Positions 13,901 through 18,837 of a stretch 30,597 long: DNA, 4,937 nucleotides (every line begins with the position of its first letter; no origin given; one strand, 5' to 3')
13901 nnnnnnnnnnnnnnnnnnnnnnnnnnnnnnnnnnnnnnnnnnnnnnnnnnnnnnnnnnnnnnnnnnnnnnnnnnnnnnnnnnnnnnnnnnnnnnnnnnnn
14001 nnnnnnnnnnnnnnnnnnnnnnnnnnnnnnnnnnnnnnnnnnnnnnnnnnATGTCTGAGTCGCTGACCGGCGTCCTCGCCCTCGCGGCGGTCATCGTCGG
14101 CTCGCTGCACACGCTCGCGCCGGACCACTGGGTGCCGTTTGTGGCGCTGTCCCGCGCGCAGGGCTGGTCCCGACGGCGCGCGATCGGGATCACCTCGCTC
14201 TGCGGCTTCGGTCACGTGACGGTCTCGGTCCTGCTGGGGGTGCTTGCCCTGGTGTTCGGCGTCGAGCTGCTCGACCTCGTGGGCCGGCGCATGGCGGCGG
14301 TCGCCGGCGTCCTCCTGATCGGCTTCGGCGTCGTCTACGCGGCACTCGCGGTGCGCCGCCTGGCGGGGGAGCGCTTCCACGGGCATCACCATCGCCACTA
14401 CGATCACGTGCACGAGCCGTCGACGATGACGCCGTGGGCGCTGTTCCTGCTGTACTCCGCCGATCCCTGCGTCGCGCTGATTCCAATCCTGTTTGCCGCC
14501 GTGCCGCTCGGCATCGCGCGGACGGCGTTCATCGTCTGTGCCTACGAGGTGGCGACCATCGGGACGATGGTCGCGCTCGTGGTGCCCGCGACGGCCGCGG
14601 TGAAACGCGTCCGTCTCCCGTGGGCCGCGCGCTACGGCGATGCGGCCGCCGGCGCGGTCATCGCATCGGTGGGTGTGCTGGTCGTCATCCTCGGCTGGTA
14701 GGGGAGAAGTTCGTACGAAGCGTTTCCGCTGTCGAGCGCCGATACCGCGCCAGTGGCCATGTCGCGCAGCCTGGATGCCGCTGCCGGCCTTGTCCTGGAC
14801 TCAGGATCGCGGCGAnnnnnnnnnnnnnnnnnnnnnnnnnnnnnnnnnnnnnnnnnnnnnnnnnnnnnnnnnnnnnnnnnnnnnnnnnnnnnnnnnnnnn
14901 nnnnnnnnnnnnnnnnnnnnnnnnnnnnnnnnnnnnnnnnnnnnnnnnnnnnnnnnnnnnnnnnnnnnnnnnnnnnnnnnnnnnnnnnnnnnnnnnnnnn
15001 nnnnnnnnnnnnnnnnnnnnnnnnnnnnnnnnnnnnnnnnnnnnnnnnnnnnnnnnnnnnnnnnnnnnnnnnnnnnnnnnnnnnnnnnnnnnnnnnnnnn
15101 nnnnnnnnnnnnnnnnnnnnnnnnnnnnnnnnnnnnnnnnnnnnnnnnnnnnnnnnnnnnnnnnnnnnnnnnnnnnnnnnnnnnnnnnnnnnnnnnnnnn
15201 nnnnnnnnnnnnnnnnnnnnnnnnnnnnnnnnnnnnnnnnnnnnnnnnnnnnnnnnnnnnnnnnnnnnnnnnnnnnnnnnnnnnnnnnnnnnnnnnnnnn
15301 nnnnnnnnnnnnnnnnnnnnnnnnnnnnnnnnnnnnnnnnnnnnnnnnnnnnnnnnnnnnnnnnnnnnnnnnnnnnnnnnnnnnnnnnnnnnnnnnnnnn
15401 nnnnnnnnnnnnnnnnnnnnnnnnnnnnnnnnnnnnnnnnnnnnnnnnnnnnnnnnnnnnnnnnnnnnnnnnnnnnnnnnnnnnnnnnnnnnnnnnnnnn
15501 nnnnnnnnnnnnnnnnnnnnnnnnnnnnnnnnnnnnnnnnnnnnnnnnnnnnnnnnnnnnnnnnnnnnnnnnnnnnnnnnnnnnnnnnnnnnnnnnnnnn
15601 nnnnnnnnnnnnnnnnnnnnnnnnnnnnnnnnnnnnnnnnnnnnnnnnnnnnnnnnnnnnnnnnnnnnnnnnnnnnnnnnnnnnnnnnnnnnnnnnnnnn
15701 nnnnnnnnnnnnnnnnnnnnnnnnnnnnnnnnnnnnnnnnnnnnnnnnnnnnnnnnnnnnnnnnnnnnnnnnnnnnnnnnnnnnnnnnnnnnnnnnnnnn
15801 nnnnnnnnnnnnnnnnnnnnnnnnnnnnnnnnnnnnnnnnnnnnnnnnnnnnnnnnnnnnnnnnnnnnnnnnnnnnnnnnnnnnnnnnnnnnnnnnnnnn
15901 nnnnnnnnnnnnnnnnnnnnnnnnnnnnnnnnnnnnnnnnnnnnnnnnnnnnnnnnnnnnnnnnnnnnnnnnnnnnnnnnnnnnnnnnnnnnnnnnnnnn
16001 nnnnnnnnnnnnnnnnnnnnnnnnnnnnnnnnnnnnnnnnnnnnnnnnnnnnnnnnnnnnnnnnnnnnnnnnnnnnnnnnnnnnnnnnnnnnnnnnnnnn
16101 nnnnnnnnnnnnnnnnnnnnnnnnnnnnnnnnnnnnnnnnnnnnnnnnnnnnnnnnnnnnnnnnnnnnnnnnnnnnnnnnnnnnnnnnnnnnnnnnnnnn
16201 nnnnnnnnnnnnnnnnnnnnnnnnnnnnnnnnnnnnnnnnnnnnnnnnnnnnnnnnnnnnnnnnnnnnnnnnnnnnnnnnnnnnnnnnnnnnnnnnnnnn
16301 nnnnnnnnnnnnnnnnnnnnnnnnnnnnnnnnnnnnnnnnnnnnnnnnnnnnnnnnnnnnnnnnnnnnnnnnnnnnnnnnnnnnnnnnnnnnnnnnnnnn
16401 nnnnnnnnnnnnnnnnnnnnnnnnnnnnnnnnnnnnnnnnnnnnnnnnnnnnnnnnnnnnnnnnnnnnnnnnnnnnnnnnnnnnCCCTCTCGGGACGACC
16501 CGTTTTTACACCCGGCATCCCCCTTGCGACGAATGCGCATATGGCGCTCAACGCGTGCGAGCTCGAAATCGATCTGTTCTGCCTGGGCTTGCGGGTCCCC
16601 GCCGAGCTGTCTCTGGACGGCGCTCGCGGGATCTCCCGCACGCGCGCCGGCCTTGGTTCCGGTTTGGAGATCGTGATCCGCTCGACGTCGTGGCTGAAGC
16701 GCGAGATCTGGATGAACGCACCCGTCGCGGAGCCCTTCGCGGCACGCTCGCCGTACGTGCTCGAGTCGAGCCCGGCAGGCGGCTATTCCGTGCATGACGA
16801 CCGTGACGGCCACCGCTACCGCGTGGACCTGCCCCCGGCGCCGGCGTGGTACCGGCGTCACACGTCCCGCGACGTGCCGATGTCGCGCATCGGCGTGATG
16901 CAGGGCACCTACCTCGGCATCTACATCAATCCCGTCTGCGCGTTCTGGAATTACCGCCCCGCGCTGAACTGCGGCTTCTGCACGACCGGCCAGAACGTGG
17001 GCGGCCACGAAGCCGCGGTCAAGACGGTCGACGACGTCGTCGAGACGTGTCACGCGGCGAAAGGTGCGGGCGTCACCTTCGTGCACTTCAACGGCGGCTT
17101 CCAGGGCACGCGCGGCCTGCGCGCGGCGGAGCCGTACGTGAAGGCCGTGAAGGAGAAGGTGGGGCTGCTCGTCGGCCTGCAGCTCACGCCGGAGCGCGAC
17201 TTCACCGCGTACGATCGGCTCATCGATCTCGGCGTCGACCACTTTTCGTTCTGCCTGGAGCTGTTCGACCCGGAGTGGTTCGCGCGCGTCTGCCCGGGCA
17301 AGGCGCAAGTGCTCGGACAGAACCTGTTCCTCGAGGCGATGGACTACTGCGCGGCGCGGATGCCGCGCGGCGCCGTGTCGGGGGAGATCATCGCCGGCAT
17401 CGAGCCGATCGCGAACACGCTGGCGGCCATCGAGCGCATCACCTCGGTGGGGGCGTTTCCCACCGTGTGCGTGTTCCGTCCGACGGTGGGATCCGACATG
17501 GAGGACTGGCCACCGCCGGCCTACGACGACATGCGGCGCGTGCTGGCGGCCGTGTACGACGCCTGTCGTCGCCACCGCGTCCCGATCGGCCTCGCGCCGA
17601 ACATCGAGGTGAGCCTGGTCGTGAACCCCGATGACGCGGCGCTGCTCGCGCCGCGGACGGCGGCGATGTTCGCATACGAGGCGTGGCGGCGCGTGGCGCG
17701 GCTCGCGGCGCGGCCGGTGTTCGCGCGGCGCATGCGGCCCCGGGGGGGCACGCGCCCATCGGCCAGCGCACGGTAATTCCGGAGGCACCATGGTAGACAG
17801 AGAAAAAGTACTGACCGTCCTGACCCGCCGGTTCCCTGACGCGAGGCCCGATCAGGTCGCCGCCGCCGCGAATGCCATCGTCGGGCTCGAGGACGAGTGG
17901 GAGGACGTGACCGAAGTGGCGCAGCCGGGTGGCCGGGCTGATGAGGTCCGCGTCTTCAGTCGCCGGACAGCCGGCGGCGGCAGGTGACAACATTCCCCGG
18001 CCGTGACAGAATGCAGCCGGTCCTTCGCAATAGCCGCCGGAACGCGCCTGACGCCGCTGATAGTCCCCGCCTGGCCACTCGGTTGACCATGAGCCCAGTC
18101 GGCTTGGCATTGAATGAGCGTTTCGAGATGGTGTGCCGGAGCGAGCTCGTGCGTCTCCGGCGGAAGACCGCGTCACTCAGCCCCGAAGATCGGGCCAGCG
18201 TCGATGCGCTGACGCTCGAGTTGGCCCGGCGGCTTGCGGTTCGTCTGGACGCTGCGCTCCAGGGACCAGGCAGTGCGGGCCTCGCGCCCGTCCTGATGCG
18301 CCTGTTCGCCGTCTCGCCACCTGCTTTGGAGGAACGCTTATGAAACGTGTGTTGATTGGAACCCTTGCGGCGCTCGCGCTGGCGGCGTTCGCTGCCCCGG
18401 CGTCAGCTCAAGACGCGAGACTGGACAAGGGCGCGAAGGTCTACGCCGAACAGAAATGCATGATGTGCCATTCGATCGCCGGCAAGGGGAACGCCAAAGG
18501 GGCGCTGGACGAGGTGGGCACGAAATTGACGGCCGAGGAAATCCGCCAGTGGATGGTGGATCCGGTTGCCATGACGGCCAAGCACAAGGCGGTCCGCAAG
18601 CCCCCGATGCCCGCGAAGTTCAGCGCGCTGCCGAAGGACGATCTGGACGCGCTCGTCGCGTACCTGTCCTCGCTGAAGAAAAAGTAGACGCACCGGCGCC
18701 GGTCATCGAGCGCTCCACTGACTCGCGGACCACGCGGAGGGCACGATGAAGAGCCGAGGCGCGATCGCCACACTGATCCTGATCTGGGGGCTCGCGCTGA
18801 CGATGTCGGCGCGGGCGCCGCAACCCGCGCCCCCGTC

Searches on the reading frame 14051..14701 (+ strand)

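Call 7: search_protein_families(library=pfam, proteins=[window:14051-14701:+])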
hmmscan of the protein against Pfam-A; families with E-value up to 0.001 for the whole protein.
window:14051-14701:+ (216 aa): 0 families

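Call 11: search_protein_families(library=ncbifam, proteins=[window:14051-14701:+], max_evalue=0.01)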
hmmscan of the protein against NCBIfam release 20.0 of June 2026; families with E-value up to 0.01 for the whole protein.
window:14051-14701:+ (216 aa): 0 families

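Call 64: search_protein_families(library=pfam, proteins=[window:14051-14701:+], max_evalue=5)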
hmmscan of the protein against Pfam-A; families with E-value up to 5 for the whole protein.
window:14051-14701:+ (216 aa): 1 family
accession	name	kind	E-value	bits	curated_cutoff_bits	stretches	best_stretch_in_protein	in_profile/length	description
PF14007.11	YtpI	-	3.7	8.4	29.4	1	59-103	35-79/87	YtpI-like protein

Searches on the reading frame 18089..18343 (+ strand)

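Call 58: search_protein_families(library=ncbifam, proteins=[window:18089-18343:+], max_evalue=0.00001)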
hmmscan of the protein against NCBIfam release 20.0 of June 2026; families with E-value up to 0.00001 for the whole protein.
window:18089-18343:+ (84 aa): 0 families

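Call 64: search_protein_families(library=pfam, proteins=[window:18089-18343:+], max_evalue=5)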
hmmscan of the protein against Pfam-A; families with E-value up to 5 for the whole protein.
window:18089-18343:+ (84 aa): 2 families
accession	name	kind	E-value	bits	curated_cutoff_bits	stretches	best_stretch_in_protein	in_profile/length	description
PF00745.25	GlutR_dimer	-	0.00037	21.2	22.9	1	7-50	28-70/99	Glutamyl-tRNAGlu reductase, dimerisation domain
PF18286.6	T3SS_ExsE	-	0.14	12.6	27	1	32-53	3-24/46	Type III secretion system ExsE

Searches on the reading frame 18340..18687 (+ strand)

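Call 7: search_protein_families(library=pfam, proteins=[window:18340-18687:+])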
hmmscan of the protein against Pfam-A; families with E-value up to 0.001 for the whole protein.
window:18340-18687:+ (115 aa): 2 families
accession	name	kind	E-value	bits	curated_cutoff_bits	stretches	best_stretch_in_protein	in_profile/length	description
PF00034.26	Cytochrom_C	-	9.9e-12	46.5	21.3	1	29-113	2-90/90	Cytochrome c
PF13442.11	Cytochrome_CBB3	-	9.4e-09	35.9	27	1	27-109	2-68/68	Cytochrome C oxidase, cbb3-type, subunit III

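Call 11: search_protein_families(library=ncbifam, proteins=[window:18340-18687:+], max_evalue=0.01)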
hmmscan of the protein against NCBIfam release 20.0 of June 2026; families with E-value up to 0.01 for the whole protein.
window:18340-18687:+ (115 aa): 15 families
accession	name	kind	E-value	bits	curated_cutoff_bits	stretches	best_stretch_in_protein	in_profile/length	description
TIGR00782.1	ccoP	equivalog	9.8e-08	31.6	179.95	1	21-113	196-282/285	cytochrome-c oxidase, cbb3-type subunit III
TIGR02603.1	CxxCH_TIGR02603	domain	1.6e-07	31.4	68.15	1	28-80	3-55/134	putative heme-binding domain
NF045774.1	cytochro_C551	exception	7e-07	29.2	118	1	24-72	35-82/110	cytochrome c551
NF040971.1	cytc_ExtS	equivalog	1.7e-06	27.5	100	1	12-79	62-130/262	selenite/tellurite reduction operon c-type cytochrome lipoprotein ExtS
NF045773.1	cytochro_C550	exception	2.3e-05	24.3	125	1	29-74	50-94/118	cytochrome c550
TIGR04485.1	thiosulf_SoxX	equivalog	3.1e-05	24.6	61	1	39-111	4-77/78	sulfur oxidation c-type cytochrome SoxX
NF045930.1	Cytc6PetJCyano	equivalog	3.8e-05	23.6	135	1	4-109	4-102/110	cytochrome c6 PetJ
NF050122.1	bc1_QcrC_actin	exception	6.7e-05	22.3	200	1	5-112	17-117/253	cytochrome bc1 complex diheme cytochrome c subunit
NF011054.0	PRK14486.1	equivalog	0.00015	21.4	447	1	18-114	205-292/294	putative bifunctional cbb3-type cytochrome c oxidase subunit II/cytochrome c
NF043008.1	Cyt550_Brdyrhiz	equivalog_domain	0.00032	20.8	240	1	1-64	1-56/131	cytochrome c-550 CycA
NF052246.1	SorB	equivalog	0.0014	18.6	93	0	17-46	6-34/80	SorB family sulfite dehydrogenase c-type cytochrome subunit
NF011055.0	PRK14487.1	subfamily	0.003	17.1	218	0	88-114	185-200/212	cbb3-type cytochrome c oxidase subunit II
NF049874.1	PdsA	exception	0.0045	16.9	330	1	9-112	102-197/198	periplasmic diheme shuttle PdsA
TIGR03806.1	chp_HNE_0200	subfamily_domain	0.0055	15.9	313.3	1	16-56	197-237/314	SO2930 family diheme c-type cytochrome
NF033864.1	cytochrome579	equivalog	0.008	15.9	280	1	14-56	35-78/179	cytochrome 579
